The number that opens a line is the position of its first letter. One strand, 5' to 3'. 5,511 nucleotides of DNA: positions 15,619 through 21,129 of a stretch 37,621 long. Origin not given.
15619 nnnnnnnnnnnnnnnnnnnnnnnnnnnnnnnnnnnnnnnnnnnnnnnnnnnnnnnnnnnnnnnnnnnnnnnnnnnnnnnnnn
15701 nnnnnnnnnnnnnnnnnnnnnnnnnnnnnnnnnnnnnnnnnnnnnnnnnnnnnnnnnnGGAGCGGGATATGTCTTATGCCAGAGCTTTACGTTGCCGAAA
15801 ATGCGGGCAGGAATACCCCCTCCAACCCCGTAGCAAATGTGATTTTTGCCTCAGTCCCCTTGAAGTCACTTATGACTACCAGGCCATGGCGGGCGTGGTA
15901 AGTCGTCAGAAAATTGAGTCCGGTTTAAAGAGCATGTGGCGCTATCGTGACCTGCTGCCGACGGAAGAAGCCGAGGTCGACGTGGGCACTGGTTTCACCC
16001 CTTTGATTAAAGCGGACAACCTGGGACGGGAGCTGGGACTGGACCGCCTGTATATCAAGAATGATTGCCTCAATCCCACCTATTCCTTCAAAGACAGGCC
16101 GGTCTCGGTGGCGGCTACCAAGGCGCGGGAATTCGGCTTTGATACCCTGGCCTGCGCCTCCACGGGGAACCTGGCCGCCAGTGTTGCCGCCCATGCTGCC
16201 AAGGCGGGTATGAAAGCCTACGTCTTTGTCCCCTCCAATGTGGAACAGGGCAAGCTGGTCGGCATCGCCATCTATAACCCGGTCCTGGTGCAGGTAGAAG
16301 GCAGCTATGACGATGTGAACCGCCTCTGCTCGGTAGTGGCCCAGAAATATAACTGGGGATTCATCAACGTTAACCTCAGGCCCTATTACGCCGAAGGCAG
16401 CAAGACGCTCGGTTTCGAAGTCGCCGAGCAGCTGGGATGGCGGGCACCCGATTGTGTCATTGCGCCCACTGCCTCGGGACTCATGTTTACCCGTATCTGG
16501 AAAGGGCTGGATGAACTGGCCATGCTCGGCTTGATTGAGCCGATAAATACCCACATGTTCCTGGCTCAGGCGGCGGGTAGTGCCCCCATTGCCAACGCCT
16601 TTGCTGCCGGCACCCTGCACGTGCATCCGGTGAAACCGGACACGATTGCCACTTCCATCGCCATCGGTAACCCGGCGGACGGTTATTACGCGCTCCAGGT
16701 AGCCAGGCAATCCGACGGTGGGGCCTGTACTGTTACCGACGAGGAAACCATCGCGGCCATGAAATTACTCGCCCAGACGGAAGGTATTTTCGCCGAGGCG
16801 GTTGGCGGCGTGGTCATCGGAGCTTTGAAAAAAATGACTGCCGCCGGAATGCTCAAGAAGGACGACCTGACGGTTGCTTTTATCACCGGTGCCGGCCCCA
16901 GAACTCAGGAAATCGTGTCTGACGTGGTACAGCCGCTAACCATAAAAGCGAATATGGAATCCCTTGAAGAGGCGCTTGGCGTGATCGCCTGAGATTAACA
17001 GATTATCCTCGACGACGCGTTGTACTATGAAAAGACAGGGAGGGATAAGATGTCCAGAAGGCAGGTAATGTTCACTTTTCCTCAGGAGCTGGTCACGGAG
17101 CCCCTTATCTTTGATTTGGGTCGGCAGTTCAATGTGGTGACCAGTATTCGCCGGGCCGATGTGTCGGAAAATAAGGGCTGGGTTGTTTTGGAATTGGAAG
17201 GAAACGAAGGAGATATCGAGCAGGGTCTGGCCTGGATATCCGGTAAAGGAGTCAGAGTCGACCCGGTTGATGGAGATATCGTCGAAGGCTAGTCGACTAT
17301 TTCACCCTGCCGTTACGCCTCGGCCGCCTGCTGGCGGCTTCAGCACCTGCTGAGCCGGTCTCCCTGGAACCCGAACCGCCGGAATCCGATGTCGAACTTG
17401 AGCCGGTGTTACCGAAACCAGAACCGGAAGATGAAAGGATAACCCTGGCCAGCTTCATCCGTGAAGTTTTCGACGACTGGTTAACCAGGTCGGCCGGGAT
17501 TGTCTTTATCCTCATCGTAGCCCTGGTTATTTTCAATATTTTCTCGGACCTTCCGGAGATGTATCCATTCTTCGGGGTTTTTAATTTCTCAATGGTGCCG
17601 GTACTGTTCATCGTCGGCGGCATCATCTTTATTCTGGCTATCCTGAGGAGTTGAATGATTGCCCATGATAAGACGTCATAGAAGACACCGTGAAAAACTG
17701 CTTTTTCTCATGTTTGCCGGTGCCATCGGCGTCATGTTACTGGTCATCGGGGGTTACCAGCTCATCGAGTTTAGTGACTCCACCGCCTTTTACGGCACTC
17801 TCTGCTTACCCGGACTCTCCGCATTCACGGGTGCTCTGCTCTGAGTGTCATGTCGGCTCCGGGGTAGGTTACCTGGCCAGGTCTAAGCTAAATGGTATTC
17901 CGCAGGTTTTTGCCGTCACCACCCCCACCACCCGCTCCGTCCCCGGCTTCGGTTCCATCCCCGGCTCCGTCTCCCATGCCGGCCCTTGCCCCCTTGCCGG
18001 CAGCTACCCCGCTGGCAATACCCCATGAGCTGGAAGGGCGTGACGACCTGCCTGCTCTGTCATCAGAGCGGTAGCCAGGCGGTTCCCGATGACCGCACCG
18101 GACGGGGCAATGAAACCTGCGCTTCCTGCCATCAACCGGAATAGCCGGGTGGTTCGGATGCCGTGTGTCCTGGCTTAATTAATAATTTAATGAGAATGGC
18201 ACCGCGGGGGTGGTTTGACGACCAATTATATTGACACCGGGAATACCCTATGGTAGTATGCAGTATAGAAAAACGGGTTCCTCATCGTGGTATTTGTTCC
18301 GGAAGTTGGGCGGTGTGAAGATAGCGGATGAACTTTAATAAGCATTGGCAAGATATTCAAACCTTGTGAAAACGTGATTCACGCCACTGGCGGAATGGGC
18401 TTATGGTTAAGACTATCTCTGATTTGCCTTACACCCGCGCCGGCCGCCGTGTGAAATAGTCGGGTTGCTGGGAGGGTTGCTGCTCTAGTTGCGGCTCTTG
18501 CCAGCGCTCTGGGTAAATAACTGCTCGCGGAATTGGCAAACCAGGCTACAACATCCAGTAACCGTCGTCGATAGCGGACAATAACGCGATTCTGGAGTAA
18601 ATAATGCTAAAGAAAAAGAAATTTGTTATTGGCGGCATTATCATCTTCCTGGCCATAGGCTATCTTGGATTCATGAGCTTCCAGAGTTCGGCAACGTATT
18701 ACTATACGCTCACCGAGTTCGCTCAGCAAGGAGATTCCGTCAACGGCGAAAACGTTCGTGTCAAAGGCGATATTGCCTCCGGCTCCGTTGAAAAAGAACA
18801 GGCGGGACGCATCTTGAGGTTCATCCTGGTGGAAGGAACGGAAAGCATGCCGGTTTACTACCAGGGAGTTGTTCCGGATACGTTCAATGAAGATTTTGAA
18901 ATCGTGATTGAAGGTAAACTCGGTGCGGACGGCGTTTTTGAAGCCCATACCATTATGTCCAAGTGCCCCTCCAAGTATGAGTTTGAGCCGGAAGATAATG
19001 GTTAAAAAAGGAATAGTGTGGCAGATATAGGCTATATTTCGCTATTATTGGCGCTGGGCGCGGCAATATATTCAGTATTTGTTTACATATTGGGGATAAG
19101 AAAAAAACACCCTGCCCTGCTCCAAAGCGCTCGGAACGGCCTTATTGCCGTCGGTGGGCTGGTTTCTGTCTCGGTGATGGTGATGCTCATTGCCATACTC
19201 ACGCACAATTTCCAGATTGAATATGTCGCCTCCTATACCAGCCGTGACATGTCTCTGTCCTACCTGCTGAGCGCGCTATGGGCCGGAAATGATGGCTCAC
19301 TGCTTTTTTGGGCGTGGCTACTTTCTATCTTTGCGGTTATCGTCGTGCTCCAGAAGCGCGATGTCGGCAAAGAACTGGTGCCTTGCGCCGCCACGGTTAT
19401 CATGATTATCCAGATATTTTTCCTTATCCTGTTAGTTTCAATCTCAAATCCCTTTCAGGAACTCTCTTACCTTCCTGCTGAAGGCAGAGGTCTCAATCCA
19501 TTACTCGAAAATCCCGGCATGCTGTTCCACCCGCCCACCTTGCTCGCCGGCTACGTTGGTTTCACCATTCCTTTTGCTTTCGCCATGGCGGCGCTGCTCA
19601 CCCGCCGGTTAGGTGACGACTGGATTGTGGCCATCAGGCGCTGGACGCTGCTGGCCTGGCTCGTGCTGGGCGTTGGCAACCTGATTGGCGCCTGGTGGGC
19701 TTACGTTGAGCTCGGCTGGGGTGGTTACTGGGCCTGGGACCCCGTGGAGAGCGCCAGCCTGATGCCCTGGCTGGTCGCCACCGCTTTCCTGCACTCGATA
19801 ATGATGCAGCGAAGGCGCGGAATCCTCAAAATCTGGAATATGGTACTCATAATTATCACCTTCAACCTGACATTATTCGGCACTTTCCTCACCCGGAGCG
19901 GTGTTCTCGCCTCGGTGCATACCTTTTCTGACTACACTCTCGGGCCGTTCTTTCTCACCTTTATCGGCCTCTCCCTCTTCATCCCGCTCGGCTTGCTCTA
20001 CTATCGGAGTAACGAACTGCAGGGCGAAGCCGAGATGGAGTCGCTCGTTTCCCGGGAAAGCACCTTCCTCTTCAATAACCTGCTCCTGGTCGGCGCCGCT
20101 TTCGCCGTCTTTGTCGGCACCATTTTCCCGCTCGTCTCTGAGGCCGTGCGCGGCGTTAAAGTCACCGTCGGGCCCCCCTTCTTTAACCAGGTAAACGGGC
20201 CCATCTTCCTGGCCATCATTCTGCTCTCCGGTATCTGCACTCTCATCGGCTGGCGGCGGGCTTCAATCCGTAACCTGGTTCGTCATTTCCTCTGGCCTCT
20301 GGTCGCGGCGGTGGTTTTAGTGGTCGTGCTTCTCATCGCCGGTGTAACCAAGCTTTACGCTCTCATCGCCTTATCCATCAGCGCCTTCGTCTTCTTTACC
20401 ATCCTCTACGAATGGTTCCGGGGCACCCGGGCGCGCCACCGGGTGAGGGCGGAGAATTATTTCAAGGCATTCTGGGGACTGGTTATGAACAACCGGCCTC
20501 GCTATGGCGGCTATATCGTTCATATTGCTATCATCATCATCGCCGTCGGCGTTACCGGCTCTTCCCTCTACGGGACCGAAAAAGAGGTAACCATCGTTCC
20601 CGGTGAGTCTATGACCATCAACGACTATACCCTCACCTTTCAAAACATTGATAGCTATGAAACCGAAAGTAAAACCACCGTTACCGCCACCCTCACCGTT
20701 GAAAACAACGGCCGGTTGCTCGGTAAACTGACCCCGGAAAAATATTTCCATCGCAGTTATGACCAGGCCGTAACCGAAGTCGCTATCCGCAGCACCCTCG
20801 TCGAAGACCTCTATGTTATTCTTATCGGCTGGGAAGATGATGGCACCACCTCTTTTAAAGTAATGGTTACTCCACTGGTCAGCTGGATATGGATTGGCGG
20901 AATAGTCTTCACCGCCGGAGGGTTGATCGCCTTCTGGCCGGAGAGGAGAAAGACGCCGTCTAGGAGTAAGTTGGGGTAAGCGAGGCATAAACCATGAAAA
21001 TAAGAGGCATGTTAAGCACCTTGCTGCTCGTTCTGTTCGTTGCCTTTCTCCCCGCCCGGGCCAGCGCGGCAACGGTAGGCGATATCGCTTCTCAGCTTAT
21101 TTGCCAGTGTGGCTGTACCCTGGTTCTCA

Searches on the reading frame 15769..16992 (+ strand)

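Call 18: search_protein_families(library=pfam, proteins=[window:15769-16992:+], max_evalue=0.001)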
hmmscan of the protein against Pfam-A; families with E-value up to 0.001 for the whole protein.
window:15769-16992:+ (407 aa): 1 family
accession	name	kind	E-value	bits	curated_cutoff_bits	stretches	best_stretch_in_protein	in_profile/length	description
PF00291.31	PALP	-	2e-70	237.9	35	1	73-374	4-295/295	Pyridoxal-phosphate dependent enzyme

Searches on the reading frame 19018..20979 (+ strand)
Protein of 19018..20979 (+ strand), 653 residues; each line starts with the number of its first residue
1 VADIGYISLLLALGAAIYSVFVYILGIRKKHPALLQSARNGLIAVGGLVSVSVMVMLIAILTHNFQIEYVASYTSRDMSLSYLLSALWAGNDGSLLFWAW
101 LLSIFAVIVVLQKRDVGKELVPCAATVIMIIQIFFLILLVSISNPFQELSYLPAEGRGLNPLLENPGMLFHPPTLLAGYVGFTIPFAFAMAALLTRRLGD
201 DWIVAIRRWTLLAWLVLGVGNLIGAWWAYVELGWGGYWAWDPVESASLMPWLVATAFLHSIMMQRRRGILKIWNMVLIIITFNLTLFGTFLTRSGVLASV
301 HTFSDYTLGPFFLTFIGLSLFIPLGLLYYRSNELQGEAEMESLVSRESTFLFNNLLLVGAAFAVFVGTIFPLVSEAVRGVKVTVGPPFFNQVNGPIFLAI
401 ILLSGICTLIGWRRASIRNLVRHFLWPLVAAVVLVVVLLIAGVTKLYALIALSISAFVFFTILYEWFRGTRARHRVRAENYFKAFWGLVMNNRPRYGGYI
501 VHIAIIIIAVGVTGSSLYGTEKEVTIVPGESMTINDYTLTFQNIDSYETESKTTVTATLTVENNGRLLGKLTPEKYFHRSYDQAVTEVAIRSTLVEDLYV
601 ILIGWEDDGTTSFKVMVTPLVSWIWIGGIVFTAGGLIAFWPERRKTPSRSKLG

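Call 18: search_protein_families(library=pfam, proteins=[window:19018-20979:+], max_evalue=0.001)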
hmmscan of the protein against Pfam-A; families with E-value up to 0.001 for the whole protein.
window:19018-20979:+ (653 aa): 3 families
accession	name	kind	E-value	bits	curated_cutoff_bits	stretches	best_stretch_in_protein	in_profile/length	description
PF16327.10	CcmF_C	-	3.5e-67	227.4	28.7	1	313-639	5-320/323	Cytochrome c-type biogenesis protein CcmF C-terminal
PF01578.25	Cytochrom_C_asm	-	4.5e-38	131.5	29.9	1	93-294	6-206/212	Cytochrome C assembly protein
PF05140.19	ResB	-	1.7e-07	30.9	24.6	1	495-533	151-189/486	ResB-like family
